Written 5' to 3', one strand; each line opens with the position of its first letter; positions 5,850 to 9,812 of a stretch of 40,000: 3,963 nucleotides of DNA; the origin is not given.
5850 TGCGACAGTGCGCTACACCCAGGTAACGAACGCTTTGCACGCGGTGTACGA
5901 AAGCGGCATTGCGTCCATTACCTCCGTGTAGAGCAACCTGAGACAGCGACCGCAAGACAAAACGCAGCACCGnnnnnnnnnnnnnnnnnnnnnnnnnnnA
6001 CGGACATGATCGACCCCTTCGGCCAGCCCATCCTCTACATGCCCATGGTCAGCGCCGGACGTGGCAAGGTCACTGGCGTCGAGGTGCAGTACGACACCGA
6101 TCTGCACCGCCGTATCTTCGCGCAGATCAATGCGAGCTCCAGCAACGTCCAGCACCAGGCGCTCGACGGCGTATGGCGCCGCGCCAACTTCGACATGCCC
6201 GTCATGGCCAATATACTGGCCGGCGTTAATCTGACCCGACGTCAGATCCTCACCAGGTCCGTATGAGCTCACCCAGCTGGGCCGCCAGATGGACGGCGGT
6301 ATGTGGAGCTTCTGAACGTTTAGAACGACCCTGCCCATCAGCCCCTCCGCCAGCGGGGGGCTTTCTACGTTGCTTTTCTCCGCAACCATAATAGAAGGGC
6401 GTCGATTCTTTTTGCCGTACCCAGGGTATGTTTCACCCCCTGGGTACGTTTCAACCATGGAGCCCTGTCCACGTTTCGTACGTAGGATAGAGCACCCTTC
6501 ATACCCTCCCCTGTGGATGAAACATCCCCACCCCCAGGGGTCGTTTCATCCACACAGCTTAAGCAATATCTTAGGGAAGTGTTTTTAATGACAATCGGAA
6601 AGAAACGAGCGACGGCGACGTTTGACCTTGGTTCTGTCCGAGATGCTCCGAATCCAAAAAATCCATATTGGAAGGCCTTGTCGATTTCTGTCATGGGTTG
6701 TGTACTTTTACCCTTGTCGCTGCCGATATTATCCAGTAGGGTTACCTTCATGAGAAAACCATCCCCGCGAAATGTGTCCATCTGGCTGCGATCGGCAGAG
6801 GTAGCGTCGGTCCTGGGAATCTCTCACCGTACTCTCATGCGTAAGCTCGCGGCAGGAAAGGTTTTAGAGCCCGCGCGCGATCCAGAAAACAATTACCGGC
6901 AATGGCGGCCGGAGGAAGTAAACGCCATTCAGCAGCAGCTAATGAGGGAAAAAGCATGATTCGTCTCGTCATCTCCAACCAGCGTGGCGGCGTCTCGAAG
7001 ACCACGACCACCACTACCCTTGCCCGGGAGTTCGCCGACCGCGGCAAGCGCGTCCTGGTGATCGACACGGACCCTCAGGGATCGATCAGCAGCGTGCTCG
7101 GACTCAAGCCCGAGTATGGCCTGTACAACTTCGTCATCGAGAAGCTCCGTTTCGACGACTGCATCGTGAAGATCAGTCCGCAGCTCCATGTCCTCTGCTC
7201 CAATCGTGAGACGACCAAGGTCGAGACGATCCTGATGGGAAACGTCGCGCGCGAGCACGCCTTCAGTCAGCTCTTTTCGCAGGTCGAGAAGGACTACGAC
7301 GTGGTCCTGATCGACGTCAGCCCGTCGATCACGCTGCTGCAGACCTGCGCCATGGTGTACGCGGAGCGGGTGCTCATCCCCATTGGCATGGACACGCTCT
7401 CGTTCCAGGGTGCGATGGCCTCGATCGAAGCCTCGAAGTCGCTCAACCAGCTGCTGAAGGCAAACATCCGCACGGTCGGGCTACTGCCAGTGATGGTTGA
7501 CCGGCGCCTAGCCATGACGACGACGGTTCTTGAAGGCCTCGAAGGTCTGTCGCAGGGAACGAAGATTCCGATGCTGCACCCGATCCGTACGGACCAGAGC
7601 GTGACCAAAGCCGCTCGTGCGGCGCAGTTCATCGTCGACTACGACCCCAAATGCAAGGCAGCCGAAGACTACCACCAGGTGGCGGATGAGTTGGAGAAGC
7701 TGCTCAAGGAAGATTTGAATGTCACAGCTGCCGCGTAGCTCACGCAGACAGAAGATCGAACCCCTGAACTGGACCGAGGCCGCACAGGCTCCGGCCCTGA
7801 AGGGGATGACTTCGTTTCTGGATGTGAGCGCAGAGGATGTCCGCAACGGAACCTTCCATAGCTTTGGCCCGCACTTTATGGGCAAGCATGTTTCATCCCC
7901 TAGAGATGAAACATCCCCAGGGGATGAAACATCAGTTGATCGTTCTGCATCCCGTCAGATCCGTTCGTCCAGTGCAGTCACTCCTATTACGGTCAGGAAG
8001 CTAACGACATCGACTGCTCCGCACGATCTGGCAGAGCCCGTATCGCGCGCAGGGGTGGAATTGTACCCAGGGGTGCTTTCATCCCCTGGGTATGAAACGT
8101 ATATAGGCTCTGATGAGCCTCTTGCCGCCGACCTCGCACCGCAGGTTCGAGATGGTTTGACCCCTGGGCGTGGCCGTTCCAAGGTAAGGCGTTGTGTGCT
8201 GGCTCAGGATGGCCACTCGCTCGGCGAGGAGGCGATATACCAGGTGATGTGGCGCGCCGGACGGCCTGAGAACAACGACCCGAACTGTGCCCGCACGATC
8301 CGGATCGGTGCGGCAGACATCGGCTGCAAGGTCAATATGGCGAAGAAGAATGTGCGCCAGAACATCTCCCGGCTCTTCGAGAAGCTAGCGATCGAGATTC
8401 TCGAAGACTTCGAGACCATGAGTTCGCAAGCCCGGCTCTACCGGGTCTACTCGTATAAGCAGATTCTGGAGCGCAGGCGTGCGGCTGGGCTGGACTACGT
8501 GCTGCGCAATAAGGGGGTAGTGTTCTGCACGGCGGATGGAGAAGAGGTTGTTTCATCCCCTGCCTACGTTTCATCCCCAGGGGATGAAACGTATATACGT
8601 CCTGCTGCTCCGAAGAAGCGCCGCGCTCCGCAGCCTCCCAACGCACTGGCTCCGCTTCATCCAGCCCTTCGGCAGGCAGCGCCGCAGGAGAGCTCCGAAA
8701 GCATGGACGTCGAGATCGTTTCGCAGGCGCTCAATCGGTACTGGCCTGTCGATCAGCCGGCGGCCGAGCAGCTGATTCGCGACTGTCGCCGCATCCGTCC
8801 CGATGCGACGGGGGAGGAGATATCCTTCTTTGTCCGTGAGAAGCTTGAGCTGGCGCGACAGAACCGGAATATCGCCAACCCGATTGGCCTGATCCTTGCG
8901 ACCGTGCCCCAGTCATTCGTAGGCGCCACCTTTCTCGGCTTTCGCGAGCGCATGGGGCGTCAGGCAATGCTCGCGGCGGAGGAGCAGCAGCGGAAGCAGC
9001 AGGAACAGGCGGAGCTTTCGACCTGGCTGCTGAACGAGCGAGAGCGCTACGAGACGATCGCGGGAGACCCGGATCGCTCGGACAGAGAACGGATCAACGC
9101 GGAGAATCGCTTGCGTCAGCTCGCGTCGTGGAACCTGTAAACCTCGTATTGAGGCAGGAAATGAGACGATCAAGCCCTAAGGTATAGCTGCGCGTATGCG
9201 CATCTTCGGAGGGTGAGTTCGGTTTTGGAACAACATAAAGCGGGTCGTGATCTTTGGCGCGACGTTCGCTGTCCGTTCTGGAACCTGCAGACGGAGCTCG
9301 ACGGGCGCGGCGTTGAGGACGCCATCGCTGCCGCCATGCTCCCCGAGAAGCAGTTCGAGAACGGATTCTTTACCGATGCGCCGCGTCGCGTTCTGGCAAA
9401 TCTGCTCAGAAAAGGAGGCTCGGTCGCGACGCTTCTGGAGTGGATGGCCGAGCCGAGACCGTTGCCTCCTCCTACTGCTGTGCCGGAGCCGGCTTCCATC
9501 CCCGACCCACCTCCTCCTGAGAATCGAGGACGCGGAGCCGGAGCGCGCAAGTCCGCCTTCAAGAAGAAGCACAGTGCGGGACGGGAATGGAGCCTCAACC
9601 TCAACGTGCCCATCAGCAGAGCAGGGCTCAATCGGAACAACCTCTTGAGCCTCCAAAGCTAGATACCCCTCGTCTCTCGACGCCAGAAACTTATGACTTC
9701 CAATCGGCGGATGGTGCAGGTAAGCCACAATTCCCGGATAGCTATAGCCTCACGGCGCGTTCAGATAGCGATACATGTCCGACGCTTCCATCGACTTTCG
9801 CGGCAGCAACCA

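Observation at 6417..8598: Private palindromic motif family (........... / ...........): five clusters confined to the HTH-parA-WH module, three written in-frame into a protein gene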

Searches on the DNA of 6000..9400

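Call 66: search_rna_families(source=window, start=6000, end=9400, threshold=evalue, max_evalue=1)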
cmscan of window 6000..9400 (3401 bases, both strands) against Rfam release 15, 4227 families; matches with E-value up to 1: 4.
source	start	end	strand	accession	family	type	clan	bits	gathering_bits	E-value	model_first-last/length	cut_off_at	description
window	7889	7931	-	RF03936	mir-4079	Gene; miRNA;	-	31.4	62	0.0003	1-51/51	no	mir-4079 microRNA precursor family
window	7889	7931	+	RF03936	mir-4079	Gene; miRNA;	-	29.6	62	0.0011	1-51/51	no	mir-4079 microRNA precursor family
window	7888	7932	-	RF03503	mir-547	Gene; miRNA;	-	25.5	90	0.015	1-78/78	no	mir-547 microRNA precursor family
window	6506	6565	+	RF03454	mir-1267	Gene; miRNA;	-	20.9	70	0.83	1-78/78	no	mir-1267 microRNA precursor family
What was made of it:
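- On Known RNA families (Rfam 15): Only sub-threshold miRNA-hairpin matches over the palindromes (call 66).
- Rfam returned only sub-threshold hairpin-like miRNA matches (call 66).
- Tried and rejected: Rfam: no family (call 66).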

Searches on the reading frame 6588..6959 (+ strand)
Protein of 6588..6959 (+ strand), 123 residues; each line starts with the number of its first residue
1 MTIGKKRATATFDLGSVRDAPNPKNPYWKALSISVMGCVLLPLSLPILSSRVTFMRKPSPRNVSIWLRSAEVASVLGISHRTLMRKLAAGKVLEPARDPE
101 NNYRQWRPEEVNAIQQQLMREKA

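Call 9: search_protein_families(library=pfam, proteins=[window:6588-6959:+], max_evalue=0.1)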
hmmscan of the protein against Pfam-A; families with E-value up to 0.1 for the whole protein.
window:6588-6959:+ (123 aa): 5 families
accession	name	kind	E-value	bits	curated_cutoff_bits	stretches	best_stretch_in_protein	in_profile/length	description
PF12728.13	HTH_17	-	0.00022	21.9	27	1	66-109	1-41/51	Helix-turn-helix domain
PF02954.25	HTH_8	-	0.0032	17.6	22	1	70-88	22-40/42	Bacterial regulatory protein, Fis family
PF00376.29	MerR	-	0.027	14.7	28.2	1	70-105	3-37/38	MerR family regulatory protein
PF13411.12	MerR_1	-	0.038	14.5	21.6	1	68-115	2-47/69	MerR HTH family regulatory protein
PF20432.4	Xre-like-HTH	-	0.074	13.8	25.8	0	68-95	25-52/63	Antitoxin Xre-like helix-turn-helix domain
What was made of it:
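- Checked: Small HTH, 6750-6959: weak HTH_17/MerR matches (call 9).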

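Call 10: search_protein_families(library=ncbifam, proteins=[window:6588-6959:+], max_evalue=0.1)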
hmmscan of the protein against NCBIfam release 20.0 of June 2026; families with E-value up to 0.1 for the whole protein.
window:6588-6959:+ (123 aa): 3 families
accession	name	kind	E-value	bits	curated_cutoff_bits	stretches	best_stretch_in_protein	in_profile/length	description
TIGR03453.1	partition_RepA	equivalog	0.0042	16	348.45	1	63-120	30-86/387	plasmid partitioning protein RepA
TIGR01764.1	excise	domain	0.027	14.9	28.8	1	66-91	1-26/49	excisionase family DNA-binding protein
NF049968.1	QhpR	equivalog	0.04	13.1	250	1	69-89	205-225/284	AraC-like transcriptional regulator QhpR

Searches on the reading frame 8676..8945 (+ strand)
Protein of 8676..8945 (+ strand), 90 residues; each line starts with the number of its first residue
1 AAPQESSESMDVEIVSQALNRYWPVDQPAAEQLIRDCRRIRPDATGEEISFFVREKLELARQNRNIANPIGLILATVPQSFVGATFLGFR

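Call 63: find_homologous_proteins(query=window:8676-8945:+, max_evalue=0.01)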
Query window:8676-8945:+ (90 aa): 5 proteins with E <= 0.01 among 5 candidates.
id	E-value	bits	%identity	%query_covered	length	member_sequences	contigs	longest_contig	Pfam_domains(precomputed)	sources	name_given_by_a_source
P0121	1.3e-33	132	73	96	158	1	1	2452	-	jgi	jgi:hypothetical protein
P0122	3.9e-31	124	71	96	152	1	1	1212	-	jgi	jgi:predicted metal-dependent hydrolase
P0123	2.4e-30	122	73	90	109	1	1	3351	-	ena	-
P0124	1.2e-15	75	71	64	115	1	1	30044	-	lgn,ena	-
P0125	5.9e-11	60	69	57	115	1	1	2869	-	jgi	jgi:hypothetical protein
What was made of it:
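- Tried and rejected: Word-index search with the 90-aa C-domain: only 5 fragments (call 63).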

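Call 68: search_protein_representatives(protein=window:8676-8945:+)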
Query: 90 residues. Proteins with E-value up to 0.001 (for the whole library): 406; up to 1e-10: 50; up to 1e-30: 3. The best 150 are listed.
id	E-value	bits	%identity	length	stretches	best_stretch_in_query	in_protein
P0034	8.3e-35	134.5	74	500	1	2-90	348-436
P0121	4.2e-34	132.2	72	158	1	4-90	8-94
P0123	7.7e-31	121.8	73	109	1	8-88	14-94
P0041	7.8e-29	115.5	63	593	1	2-90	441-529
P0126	1.3e-28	114.7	63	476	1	9-90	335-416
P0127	3.7e-28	113.3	66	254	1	5-90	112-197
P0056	6.1e-28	112.6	64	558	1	7-90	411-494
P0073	8.8e-28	112.1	67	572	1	6-90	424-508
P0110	2.3e-26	107.6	67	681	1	9-90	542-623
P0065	4.6e-26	106.6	64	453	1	8-90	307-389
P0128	7.6e-26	105.9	66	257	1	9-90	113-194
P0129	9.5e-26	105.6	67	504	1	10-90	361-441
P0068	1.5e-25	105.0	59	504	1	6-90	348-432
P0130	4.4e-25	103.5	68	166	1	11-90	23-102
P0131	3.3e-24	100.7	62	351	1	10-90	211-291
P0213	8.9e-08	48.3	41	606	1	12-87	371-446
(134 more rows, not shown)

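Call 70: search_protein_families(library=pfam, alignment_id=A3, max_evalue=0.01)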
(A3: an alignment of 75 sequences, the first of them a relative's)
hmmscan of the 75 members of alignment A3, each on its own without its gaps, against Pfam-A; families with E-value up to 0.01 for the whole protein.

A. member 1, P0150 (554 aa): 0 families

B. families by the number of members that match (of 75 scanned): 23 families
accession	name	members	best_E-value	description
PF12802.13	MarR_2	8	8.8e-07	MarR family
PF11638.13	DnaA_N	7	6.2e-09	DnaA N-terminal domain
PF13730.12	HTH_36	7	8.9e-06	Helix-turn-helix domain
PF15977.11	HTH_46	7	5.6e-05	Winged helix-turn-helix DNA binding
PF13545.12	HTH_Crp_2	5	3.5e-05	Crp-like helix-turn-helix domain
PF21984.2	DnaD_N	5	0.00069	DnaD N-terminal domain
PF13412.12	HTH_24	3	0.0011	Winged helix-turn-helix DNA-binding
PF25213.1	HVO_A0261_N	2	0.00017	HVO_A0261 N-terminal domain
PF01978.25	TrmB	2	0.0005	Sugar-specific transcriptional regulator TrmB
PF02002.24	TFIIE_alpha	2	0.0013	TFIIE alpha subunit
PF22560.2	GMT-wHTH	2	0.0024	GMT-like wHTH domain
PF01047.28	MarR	2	0.004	MarR family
PF07494.17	Reg_prop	1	1.3e-19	Two component regulator propeller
PF01844.29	HNH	1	7.4e-05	HNH endonuclease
PF04719.20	TAFII28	1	0.001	hTAFII28-like protein conserved region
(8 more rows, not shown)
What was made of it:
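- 7 of 75 distant family members hit Pfam DnaA_N, 5 hit DnaD_N and 7 hit HTH_36 (call 70). Distant members of the same family hit DnaA_N (7/75, best E 6e-9), DnaD_N (5/75) and HTH_36 (7/75) (call 70).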

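Call 72: find_encoding_contigs(protein=P0213, flank=5000, max_places=2)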
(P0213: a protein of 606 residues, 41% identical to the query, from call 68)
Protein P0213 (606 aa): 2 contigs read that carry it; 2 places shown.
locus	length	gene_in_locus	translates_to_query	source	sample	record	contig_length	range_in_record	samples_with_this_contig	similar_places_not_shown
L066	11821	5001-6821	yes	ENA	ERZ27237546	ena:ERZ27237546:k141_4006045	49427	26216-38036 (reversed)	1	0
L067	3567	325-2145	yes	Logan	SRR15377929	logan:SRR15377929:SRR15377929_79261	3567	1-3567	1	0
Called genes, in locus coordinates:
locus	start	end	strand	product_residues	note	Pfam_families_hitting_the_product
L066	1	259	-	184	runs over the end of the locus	PF04079:SMC_ScpB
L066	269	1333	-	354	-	PF00589:Phage_integrase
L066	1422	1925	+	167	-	-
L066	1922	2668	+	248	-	PF02616:SMC_ScpA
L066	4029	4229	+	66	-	PF01381:HTH_3 (faint), PF12728:HTH_17, PF00376:MerR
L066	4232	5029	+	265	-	PF00142:Fer4_NifH, PF01656:CbiA, PF02374:ArsA_ATPase (weak), PF06564:CBP_BcsQ (faint), PF10609:ParA, PF13614:AAA_31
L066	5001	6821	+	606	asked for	PF11638:DnaA_N (weak)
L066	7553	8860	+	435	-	PF13441:Gly-zipper_YMGG (weak)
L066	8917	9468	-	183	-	PF02517:Rce1-like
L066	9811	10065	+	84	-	-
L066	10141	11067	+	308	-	PF13191:AAA_16 (faint), PF00004:AAA (weak), PF07724:AAA_2 (faint), PF07728:AAA_5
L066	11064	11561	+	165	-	PF13406:SLT_2 (faint), PF01464:SLT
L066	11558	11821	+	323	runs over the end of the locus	-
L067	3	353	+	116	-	?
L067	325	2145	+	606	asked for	PF11638:DnaA_N (weak)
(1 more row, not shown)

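Call 83: search_protein_families(library=pfam, proteins=[L066:4029-4229:+], max_evalue=0.01)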
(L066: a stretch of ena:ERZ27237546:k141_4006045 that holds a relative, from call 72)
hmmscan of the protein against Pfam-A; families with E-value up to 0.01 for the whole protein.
L066:4029-4229:+ (66 aa): 13 families
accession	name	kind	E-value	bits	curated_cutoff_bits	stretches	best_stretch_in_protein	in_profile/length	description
PF00376.29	MerR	-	2.6e-09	37.2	28.2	1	14-50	2-38/38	MerR family regulatory protein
PF12728.13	HTH_17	-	6e-08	33.3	27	1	12-50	2-38/51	Helix-turn-helix domain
PF01381.28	HTH_3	-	2.2e-05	24.8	23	1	12-40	10-38/55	Helix-turn-helix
PF13384.12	HTH_23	-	4.6e-05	23.5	24.6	1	13-33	19-39/50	Homeodomain-like domain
PF13411.12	MerR_1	-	5.3e-05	23.7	21.6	1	13-49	2-37/69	MerR HTH family regulatory protein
PF08279.18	HTH_11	-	0.00016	21.9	25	1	8-33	13-37/55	HTH domain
PF13551.12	HTH_29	-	0.00032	21.2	28.1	1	13-34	13-35/64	Winged helix-turn helix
PF13518.12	HTH_28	-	0.00056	20.4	25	1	13-33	14-34/52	Helix-turn-helix domain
PF07022.19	Phage_CI_repr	-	0.00075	20.2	22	1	13-38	14-39/65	Bacteriophage CI repressor helix-turn-helix domain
PF13338.12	AbiEi_4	-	0.001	19.6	25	1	9-37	11-38/49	Transcriptional regulator, AbiEi antitoxin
PF15943.11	YdaS_toxin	-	0.0028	17.9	30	1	13-38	10-36/65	Bacterial toxin YdaS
PF13443.12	HTH_26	-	0.0044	17.7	22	1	11-35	11-34/63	Cro/C1-type HTH DNA-binding domain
PF04967.18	HTH_10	-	0.0099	16.1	23.1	0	9-31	21-43/53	HTH DNA binding domain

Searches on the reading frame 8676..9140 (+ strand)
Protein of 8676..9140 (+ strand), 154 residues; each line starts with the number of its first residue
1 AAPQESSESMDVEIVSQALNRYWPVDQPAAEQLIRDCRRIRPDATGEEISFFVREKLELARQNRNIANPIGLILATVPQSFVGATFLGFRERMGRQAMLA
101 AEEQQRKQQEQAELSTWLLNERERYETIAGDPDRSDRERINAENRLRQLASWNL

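Call 48: predict_structure(alignment_id=A2)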
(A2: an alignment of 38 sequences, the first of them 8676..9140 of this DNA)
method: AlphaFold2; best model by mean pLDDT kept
length: 154 residues; sequences in the alignment: 38
mean_pLDDT: 91.1   pTM: 0.69
mean pLDDT of the five models: 91.1, 90.8, 89.8, 89.2, 87.4
residues with pLDDT >= 90: 123; 70-90: 23; 50-70: 6; < 50: 2
segments of 3 or more residues with pLDDT < 50: none
pLDDT, mean of each block of 10 residues (from residue 1): 67 94 89 96 94 93 89 93 90 92 95 95 96 96 95 73
secondary structure, 60 per line:
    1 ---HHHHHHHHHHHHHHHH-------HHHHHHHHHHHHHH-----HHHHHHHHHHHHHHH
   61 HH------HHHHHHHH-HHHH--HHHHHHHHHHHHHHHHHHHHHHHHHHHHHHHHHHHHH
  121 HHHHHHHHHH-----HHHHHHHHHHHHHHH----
elements in order: H4-19 H27-40 H46-62 H69-76 H78-81 H84-130 H136-150

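Call 53: fold_search(model_id=the predicted structure, library=pdb)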
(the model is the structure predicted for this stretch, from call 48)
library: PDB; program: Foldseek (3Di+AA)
matches with E <= 10: 115; with E <= 0.001: 0
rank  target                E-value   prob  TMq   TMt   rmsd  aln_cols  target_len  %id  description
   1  4zv5_A                3.0e-01  0.72  0.27  0.42   9.4        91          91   13  Crystal structure of N-myristoylated mouse mammary tumor virus matrix protein (released 2016-01-27)
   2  5i27_A                3.1e-01  0.47  0.23  0.33   9.3        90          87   14  Crystal structure of non-myristoylated MMTV matrix protein (released 2017-06-28)
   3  5c3c_A                3.3e-01  0.63  0.25  0.18   9.2        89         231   17  Structural characterization of a newly identified component of alpha-carboxysomes: The AAA+ domain Protein cso-CbbQ (released 2015-11-18)
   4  5i27_B                5.7e-01  0.60  0.27  0.43   8.9        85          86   14  Crystal structure of non-myristoylated MMTV matrix protein (released 2017-06-28)
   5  5hyb_A                6.3e-01  0.51  0.26  0.41  10.0        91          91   10  Crystal structure of myristoylated Y81A mutant MMTV matrix protein (released 2017-06-28)
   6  7aan_B                1.1e+00  0.18  0.25  0.14  20.7       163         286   15  Crystal structure of the F-BAR domain of PSTIPIP1 (released 2022-02-23)
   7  7aam_A                1.1e+00  0.16  0.24  0.14  20.6       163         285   15  Crystal structure of the F-BAR domain of PSTIPIP1 bound to the CTH domain of the phosphatase LYP (released 2022-02-23)
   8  7aam_B                1.1e+00  0.16  0.25  0.14  20.9       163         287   15  Crystal structure of the F-BAR domain of PSTIPIP1 bound to the CTH domain of the phosphatase LYP (released 2022-02-23)
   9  7aal_A                1.6e+00  0.14  0.24  0.14  20.6       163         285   15  Crystal structure of the F-BAR domain of PSTIPIP1, G258A mutant (released 2022-02-23)
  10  4ons_A                1.6e+00  0.12  0.20  0.14  15.5       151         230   12  Structural and thermodynamic characterization of cadherin-beta-catenin-alpha-catenin complex formation (released 2014-04-09)
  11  6dmx_B                2.0e+00  0.12  0.20  0.31  10.4        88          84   17  HBZ56 in complex with KIX and c-Myb (released 2018-09-19)
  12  6dmx_D                2.3e+00  0.12  0.20  0.32  10.4        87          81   16  HBZ56 in complex with KIX and c-Myb (released 2018-09-19)
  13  6by1_BG               2.7e+00  0.09  0.21  0.23  11.3       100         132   21  E. coli pH03H9 complex (released 2019-02-27)
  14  8i7r_B1               2.7e+00  0.07  0.23  0.16  16.6       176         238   18  In situ structure of axonemal doublet microtubules in mouse sperm with 48-nm repeat (released 2023-10-11)
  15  5vju                  3.0e+00  0.04  0.15  0.14  26.4       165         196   10  De Novo Photosynthetic Reaction Center Protein Variant Equipped with His-Tyr H-bond, Heme B, and Cd(II) ions (released 2018-04-25)
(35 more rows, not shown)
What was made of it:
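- Tried and rejected: Foldseek of the confident C-domain model: nothing (call 53).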

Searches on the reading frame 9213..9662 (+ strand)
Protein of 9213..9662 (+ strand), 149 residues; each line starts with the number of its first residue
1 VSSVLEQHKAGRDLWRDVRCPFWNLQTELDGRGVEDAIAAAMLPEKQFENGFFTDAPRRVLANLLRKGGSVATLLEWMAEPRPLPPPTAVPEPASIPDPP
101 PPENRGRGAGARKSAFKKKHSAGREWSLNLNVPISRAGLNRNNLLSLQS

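Call 9: search_protein_families(library=pfam, proteins=[window:9213-9662:+], max_evalue=0.1)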
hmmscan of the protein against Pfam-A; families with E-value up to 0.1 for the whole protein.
window:9213-9662:+ (149 aa): 1 family
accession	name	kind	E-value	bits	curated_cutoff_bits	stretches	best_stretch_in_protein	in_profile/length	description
PF10412.15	TrwB_AAD_bind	-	0.00073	19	20.5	1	17-67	72-123/387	Type IV secretion-system coupling protein DNA-binding domain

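Call 10: search_protein_families(library=ncbifam, proteins=[window:9213-9662:+], max_evalue=0.1)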
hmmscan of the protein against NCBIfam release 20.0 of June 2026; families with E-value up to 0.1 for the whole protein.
window:9213-9662:+ (149 aa): 0 families
